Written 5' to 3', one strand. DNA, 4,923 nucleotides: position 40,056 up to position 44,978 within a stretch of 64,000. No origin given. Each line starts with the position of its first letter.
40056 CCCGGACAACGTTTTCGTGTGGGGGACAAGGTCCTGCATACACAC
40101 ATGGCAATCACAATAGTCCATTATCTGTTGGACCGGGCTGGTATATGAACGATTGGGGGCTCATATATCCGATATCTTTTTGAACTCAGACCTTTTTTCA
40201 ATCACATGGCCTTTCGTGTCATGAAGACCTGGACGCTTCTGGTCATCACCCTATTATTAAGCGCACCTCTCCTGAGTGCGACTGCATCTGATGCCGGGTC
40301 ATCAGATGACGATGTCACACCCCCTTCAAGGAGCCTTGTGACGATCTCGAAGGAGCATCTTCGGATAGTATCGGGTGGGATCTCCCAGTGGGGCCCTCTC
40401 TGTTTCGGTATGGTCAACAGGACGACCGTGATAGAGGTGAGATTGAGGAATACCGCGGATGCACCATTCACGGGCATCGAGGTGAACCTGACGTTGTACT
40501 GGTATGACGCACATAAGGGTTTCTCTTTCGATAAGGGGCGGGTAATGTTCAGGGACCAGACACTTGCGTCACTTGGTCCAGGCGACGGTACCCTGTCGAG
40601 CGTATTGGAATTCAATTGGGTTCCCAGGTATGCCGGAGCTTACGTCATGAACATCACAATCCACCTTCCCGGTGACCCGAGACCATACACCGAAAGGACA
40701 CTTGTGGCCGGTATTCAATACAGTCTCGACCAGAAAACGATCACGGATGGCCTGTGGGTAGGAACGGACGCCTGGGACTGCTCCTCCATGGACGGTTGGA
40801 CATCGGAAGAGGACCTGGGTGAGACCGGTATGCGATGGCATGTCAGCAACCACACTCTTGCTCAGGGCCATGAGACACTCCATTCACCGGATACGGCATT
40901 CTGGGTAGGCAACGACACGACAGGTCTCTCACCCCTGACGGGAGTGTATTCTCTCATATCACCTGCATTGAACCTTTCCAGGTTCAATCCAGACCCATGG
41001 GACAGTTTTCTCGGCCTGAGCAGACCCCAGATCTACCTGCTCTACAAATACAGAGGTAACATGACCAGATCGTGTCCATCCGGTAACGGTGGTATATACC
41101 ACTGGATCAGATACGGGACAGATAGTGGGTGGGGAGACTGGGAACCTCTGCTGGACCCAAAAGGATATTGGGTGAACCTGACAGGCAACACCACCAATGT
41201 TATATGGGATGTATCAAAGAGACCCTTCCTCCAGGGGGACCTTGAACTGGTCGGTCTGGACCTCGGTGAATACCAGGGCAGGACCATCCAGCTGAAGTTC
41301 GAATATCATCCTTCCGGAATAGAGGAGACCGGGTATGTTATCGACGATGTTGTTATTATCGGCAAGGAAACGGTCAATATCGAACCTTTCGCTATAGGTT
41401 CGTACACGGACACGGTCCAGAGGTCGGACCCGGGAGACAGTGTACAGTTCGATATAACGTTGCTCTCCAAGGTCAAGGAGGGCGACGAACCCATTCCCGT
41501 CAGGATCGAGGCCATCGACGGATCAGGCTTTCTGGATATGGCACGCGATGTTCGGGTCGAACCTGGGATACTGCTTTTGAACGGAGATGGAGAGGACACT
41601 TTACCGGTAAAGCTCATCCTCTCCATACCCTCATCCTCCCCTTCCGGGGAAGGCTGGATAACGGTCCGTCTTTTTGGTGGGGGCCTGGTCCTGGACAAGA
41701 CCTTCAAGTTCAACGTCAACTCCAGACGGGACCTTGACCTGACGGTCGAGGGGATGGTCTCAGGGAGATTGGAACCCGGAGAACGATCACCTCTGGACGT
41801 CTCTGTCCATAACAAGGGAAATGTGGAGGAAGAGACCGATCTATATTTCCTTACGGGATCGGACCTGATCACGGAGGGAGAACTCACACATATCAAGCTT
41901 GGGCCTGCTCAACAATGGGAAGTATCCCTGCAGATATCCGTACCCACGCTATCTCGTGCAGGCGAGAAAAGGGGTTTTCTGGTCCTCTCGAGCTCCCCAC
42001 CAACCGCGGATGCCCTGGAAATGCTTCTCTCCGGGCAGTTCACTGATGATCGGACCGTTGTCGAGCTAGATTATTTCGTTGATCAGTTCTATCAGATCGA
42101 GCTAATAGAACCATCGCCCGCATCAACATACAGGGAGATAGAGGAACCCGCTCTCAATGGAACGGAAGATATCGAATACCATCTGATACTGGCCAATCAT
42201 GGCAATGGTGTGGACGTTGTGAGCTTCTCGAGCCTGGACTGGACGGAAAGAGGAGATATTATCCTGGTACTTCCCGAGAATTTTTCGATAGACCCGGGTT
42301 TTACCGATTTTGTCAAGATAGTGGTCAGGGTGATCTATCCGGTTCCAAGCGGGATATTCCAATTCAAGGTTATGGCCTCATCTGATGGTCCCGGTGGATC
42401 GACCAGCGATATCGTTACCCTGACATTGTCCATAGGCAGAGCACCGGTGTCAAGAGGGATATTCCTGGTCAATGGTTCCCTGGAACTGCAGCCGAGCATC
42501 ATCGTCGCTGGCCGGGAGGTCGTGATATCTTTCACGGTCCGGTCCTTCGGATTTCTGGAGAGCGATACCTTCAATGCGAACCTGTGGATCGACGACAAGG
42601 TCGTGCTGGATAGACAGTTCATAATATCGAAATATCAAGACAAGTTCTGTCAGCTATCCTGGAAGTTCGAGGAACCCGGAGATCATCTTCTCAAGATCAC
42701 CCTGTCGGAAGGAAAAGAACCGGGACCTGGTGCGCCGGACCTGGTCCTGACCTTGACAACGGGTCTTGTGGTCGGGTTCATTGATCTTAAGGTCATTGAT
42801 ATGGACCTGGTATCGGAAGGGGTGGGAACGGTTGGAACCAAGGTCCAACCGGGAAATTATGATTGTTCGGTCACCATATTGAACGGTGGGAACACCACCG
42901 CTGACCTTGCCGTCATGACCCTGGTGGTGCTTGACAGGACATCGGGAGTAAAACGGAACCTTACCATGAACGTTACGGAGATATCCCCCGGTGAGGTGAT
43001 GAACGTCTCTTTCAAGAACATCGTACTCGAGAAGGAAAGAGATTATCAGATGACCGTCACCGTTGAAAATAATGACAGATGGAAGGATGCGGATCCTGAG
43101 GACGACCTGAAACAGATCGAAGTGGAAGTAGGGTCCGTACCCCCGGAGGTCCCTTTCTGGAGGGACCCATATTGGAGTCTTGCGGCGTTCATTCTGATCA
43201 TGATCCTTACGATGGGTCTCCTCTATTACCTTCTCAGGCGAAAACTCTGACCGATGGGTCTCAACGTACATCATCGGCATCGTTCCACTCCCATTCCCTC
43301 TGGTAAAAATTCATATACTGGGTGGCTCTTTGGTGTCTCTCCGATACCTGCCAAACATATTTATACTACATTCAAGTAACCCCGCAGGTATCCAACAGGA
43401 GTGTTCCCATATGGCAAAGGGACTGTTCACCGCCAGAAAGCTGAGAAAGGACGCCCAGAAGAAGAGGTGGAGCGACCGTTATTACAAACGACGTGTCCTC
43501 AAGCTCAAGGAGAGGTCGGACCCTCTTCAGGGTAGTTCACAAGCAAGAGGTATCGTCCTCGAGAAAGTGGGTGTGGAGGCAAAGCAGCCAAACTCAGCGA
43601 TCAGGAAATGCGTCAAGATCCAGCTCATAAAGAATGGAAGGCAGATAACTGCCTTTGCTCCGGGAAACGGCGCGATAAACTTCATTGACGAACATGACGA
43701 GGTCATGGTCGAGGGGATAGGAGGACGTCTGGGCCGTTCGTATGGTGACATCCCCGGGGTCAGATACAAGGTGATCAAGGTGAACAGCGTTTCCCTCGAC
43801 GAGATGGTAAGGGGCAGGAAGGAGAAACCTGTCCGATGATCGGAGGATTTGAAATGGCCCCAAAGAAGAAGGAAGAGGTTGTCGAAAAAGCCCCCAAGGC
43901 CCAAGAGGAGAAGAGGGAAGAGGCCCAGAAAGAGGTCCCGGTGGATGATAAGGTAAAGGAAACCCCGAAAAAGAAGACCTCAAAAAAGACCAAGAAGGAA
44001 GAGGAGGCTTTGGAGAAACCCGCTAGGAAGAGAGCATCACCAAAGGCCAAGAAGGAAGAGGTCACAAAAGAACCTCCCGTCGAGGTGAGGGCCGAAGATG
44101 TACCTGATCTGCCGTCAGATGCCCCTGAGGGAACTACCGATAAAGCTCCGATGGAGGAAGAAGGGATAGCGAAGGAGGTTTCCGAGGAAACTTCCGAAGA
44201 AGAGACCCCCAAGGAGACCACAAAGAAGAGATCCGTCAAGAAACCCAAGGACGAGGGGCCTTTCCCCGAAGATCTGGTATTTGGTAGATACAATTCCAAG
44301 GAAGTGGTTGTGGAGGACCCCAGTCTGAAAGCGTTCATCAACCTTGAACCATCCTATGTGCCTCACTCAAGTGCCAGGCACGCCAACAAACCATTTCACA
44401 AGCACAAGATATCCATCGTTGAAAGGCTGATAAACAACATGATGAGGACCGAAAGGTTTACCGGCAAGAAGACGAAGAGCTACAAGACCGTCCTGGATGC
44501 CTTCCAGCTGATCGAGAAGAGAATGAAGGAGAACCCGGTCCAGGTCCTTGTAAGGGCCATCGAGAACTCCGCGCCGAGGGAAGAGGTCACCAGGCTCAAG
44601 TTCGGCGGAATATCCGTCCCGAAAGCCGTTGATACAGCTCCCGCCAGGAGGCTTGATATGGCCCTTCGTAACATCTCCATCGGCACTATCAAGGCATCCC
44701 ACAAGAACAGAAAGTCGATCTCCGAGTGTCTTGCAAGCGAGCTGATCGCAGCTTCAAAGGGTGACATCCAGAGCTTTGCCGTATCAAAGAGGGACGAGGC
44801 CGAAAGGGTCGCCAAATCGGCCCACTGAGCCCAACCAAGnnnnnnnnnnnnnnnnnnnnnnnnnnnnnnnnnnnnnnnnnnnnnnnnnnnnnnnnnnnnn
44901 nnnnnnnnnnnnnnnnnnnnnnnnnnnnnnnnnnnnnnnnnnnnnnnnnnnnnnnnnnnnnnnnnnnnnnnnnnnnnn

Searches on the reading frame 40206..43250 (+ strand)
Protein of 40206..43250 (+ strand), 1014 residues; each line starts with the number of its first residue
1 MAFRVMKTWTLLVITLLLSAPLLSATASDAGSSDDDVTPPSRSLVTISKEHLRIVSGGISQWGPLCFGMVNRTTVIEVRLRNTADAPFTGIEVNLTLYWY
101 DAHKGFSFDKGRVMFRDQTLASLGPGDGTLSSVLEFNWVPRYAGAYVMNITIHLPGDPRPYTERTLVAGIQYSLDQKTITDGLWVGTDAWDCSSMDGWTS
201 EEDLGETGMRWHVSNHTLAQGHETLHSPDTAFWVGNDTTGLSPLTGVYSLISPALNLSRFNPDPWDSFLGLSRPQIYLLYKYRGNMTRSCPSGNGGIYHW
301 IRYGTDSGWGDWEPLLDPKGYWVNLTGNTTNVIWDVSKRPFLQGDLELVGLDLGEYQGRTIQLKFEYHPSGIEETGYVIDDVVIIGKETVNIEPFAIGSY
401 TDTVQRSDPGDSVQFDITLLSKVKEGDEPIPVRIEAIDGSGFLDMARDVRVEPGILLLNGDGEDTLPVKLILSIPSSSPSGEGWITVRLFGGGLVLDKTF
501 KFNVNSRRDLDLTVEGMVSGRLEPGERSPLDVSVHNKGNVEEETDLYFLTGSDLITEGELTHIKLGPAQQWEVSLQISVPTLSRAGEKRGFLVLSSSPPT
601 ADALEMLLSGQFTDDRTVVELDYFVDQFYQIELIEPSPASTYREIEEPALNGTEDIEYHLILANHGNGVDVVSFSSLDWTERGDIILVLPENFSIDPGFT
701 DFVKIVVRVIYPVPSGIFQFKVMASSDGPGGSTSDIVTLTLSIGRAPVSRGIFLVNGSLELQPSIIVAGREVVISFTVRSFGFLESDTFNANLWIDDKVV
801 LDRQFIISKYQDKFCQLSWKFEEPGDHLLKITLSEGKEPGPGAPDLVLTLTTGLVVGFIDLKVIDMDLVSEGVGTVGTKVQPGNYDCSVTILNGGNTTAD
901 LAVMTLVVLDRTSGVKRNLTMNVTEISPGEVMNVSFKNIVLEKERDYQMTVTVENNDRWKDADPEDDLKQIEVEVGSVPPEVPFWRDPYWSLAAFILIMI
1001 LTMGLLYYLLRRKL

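Call 8: search_protein_families(library=pfam, proteins=[window:40206-43250:+], max_evalue=0.001)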
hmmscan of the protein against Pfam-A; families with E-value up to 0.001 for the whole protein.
window:40206-43250:+ (1014 aa): 1 family
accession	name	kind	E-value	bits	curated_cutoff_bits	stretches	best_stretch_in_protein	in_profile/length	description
PF07705.17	CARDB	-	1.9e-10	41.3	22.7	0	879-960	15-90/101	CARDB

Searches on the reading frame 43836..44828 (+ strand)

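Call 8: search_protein_families(library=pfam, proteins=[window:43836-44828:+], max_evalue=0.001)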
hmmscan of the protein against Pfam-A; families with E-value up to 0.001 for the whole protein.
window:43836-44828:+ (330 aa): 1 family
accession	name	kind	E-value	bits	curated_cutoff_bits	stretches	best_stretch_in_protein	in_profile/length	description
PF00177.27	Ribosomal_S7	-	2.5e-41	141.1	24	1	173-329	10-147/148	Ribosomal protein S7p/S5e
